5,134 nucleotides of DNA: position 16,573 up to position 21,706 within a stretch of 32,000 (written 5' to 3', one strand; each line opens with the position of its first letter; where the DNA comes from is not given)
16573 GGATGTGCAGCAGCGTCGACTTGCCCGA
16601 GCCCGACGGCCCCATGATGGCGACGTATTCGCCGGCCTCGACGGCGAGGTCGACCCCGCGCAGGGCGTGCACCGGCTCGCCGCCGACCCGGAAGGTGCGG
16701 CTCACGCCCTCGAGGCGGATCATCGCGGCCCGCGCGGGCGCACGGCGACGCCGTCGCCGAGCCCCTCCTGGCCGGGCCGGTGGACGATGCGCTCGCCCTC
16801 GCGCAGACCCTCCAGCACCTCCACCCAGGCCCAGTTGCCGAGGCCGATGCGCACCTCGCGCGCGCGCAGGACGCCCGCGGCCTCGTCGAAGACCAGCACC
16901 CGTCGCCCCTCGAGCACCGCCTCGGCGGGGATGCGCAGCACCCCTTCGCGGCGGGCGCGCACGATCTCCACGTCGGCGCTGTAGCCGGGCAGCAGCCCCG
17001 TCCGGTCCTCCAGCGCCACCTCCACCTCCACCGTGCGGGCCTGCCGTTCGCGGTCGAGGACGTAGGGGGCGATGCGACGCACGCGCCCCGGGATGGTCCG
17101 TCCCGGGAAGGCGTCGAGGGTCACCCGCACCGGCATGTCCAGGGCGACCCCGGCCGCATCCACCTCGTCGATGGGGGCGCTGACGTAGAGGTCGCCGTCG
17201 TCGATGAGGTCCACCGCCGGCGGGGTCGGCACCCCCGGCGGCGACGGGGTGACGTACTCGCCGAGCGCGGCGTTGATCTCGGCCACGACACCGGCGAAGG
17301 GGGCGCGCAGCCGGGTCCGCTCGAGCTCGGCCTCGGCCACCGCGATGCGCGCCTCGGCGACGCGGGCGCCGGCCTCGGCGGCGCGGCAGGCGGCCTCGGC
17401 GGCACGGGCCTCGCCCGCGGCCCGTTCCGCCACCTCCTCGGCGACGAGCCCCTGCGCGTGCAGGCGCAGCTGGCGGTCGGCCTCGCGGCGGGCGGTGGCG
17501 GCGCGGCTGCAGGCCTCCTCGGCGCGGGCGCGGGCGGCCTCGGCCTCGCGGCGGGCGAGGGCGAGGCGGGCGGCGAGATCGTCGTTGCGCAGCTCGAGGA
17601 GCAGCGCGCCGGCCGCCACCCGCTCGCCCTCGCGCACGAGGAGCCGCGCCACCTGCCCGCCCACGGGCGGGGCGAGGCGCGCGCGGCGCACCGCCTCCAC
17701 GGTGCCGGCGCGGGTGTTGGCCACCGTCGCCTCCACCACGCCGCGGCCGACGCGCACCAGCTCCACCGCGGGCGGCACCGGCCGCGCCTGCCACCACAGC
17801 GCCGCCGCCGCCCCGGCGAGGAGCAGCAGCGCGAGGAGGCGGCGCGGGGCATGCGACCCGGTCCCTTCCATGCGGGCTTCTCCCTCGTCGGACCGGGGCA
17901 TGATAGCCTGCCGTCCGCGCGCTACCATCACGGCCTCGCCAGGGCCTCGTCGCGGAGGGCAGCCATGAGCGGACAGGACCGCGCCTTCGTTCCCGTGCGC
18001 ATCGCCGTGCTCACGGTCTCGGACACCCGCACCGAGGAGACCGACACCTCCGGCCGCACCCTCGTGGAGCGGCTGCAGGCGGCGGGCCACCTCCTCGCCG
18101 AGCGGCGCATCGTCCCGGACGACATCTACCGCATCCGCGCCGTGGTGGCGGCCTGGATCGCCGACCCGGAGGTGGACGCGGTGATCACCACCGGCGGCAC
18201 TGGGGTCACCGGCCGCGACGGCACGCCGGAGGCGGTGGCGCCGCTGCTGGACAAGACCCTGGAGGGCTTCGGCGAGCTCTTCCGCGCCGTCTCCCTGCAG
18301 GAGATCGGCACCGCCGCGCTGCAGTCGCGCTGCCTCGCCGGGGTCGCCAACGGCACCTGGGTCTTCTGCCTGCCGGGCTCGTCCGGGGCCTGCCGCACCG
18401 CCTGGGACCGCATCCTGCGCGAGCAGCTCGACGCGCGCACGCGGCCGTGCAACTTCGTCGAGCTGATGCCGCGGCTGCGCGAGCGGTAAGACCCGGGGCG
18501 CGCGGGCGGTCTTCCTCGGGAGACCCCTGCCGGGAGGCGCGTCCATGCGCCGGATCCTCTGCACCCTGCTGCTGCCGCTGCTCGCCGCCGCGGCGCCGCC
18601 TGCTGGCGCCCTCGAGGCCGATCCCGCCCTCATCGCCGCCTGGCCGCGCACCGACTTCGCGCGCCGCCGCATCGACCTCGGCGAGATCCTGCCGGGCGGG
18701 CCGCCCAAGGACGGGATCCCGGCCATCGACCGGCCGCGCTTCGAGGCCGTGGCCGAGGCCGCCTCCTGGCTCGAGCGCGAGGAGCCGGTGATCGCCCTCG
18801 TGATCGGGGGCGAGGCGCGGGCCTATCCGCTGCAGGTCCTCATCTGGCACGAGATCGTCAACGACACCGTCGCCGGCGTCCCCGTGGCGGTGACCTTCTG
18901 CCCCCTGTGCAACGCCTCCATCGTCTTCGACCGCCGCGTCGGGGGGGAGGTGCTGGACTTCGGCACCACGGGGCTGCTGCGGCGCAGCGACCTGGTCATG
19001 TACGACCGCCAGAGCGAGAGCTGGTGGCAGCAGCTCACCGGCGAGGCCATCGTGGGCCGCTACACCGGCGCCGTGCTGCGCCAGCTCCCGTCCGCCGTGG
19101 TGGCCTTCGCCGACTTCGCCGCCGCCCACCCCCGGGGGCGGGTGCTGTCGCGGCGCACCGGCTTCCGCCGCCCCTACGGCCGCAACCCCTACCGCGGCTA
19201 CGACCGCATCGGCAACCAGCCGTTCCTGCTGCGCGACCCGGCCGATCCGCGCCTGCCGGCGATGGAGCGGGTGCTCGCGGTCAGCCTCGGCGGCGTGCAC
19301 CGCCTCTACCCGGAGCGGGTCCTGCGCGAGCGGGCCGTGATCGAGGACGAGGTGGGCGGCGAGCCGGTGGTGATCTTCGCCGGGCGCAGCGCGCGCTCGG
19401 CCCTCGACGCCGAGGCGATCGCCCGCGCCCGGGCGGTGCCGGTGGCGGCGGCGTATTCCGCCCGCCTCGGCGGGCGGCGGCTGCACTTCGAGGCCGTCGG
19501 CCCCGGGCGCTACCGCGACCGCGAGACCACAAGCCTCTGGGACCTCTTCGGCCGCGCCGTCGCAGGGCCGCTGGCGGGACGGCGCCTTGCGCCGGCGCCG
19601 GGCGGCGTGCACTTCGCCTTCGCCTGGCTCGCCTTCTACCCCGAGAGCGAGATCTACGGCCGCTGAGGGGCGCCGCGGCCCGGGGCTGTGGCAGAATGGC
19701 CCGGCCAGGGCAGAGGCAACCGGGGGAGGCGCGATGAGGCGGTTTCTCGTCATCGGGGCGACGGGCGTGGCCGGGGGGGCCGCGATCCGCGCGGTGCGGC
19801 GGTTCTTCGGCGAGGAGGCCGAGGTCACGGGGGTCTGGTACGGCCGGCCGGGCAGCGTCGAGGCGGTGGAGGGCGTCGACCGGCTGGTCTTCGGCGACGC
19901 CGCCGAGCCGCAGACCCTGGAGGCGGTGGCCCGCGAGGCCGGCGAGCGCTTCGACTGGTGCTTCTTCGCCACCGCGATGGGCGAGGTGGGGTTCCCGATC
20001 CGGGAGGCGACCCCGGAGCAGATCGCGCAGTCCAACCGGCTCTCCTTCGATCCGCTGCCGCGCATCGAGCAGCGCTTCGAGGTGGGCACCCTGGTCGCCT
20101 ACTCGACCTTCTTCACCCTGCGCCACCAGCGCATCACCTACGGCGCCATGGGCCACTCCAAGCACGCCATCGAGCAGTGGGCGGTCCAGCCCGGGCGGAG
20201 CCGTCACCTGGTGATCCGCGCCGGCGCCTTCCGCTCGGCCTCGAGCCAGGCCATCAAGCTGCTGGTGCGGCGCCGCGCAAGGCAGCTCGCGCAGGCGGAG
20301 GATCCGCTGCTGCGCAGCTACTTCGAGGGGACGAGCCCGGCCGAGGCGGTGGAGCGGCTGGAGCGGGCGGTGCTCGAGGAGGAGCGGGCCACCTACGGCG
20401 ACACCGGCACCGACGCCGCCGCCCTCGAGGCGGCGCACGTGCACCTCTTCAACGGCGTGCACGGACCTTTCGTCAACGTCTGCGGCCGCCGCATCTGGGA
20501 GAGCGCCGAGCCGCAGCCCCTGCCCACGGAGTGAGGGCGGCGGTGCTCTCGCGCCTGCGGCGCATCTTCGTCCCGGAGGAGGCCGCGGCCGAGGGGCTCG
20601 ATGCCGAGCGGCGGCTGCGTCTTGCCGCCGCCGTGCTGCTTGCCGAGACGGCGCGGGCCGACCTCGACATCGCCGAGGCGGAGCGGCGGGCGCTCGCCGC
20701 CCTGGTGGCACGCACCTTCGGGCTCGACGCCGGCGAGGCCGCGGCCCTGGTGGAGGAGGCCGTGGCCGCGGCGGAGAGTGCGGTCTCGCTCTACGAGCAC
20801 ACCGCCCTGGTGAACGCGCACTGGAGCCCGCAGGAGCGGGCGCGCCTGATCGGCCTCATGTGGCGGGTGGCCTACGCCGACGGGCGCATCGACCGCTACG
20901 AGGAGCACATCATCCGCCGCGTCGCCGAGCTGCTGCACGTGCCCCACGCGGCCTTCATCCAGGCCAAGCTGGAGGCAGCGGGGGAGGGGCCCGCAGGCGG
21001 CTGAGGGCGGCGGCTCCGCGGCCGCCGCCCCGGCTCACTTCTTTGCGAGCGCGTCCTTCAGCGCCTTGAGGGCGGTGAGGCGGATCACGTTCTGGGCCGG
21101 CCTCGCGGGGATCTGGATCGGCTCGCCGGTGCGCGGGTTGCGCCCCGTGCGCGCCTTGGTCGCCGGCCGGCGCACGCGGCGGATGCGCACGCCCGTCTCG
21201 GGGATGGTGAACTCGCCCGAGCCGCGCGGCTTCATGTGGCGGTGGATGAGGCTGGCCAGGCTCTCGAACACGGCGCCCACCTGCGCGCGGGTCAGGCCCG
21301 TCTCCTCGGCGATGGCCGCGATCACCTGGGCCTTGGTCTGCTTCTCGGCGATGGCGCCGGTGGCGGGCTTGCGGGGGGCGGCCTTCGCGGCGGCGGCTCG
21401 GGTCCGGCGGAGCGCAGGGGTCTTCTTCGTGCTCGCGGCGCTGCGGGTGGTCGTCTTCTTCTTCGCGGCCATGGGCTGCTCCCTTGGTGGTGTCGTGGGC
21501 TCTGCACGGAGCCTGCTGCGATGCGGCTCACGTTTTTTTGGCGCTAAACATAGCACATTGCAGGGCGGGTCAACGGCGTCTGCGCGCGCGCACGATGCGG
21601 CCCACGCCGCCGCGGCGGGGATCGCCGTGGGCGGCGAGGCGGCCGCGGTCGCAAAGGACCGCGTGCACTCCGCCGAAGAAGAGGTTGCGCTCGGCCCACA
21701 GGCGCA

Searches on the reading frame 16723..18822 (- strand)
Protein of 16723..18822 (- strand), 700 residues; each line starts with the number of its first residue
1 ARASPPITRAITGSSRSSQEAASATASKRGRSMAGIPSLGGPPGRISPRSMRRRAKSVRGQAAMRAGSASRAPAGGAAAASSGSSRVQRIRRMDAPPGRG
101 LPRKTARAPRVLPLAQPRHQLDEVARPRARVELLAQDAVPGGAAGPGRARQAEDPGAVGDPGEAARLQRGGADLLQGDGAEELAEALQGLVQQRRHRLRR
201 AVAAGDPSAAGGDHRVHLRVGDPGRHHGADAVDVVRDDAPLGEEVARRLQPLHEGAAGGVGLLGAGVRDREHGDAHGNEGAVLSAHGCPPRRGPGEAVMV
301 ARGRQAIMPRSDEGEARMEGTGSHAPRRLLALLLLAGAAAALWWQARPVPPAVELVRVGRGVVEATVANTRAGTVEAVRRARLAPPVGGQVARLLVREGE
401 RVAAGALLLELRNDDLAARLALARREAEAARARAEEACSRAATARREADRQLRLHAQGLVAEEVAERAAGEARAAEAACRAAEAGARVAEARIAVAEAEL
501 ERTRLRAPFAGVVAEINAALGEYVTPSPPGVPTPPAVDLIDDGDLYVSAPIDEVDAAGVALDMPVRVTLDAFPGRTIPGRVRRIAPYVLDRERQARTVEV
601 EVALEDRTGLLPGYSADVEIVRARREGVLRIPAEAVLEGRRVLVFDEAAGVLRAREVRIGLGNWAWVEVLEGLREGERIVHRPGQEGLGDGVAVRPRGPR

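Call 81: search_protein_families(library=pfam, proteins=[window:16723-18822:-], max_evalue=0.0001)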
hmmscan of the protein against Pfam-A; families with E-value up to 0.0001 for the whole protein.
window:16723-18822:- (700 aa): 3 families
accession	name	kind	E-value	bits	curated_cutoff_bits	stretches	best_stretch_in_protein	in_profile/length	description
PF13437.12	HlyD_3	-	1.2e-17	65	22.2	1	505-613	2-106/106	HlyD family secretion protein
PF16576.10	HlyD_D23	-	1.2e-17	64.4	30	1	379-611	18-208/214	Barrel-sandwich domain of CusB or HlyD membrane-fusion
PF13533.13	Biotin_lipoyl_2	-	8.5e-05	22.7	29.8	0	382-411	2-31/32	Biotin-lipoyl like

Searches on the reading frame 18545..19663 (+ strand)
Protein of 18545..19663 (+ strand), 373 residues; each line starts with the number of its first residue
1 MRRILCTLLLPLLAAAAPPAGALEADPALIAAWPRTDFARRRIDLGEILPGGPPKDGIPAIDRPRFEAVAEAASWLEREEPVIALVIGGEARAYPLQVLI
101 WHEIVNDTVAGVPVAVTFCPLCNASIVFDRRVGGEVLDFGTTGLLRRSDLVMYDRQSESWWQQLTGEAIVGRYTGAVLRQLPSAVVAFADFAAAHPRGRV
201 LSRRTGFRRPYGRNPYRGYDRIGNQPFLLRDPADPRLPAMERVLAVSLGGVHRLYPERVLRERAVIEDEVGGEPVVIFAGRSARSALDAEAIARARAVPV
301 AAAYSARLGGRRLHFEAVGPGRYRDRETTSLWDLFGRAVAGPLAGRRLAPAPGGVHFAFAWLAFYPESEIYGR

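Call 10: search_protein_families(library=pfam, proteins=[window:18545-19663:+], max_evalue=0.01)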
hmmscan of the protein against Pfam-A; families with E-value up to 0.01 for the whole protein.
window:18545-19663:+ (373 aa): 1 family
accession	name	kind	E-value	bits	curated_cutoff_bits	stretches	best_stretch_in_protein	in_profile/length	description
PF11376.13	DUF3179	-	1.1e-105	353.7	27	1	55-368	1-292/292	Protein of unknown function (DUF3179)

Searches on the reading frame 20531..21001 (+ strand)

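Call 81: search_protein_families(library=pfam, proteins=[window:20531-21001:+], max_evalue=0.0001)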
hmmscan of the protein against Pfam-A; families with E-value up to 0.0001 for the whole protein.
window:20531-21001:+ (157 aa): 1 family
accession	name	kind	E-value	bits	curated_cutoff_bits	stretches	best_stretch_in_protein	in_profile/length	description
PF05099.18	TerB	-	1.1e-34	119.7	24.4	1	30-146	1-117/118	Tellurite resistance protein TerB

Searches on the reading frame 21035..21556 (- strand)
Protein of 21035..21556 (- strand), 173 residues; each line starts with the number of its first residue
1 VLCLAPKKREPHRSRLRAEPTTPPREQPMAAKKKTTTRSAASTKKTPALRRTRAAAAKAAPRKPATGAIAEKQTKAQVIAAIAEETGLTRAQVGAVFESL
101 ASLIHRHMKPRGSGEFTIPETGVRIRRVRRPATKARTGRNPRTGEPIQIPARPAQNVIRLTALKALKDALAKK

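Call 10: search_protein_families(library=pfam, proteins=[window:21035-21556:-], max_evalue=0.01)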
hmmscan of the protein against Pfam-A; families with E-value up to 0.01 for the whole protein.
window:21035-21556:- (173 aa): 1 family
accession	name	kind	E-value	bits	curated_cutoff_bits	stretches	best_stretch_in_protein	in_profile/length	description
PF00216.26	Bac_DNA_binding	-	4.7e-16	59.3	22.4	1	74-170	2-89/90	Bacterial DNA-binding protein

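Call 38: search_protein_families(library=ncbifam, proteins=[window:21035-21556:-], max_evalue=0.00001)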
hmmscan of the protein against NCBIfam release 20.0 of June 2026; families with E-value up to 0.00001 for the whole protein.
window:21035-21556:- (173 aa): 3 families
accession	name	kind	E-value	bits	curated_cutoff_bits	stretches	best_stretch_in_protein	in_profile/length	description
NF008023.0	PRK10753.1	equivalog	5.2e-08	33.1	162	1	75-170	3-89/90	nucleoid-associated protein HU-alpha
NF001401.0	PRK00285.1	equivalog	5.9e-07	29.6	111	1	73-171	6-95/103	integration host factor subunit alpha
NF007945.0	PRK10664.1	equivalog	7e-06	26.5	157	1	75-170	3-89/90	nucleoid-associated protein HU-beta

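Call 77: search_protein_families(library=padloc, proteins=[window:21035-21556:-], max_evalue=0.001)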
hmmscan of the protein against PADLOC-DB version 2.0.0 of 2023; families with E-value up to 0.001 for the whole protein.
window:21035-21556:- (173 aa): 0 families
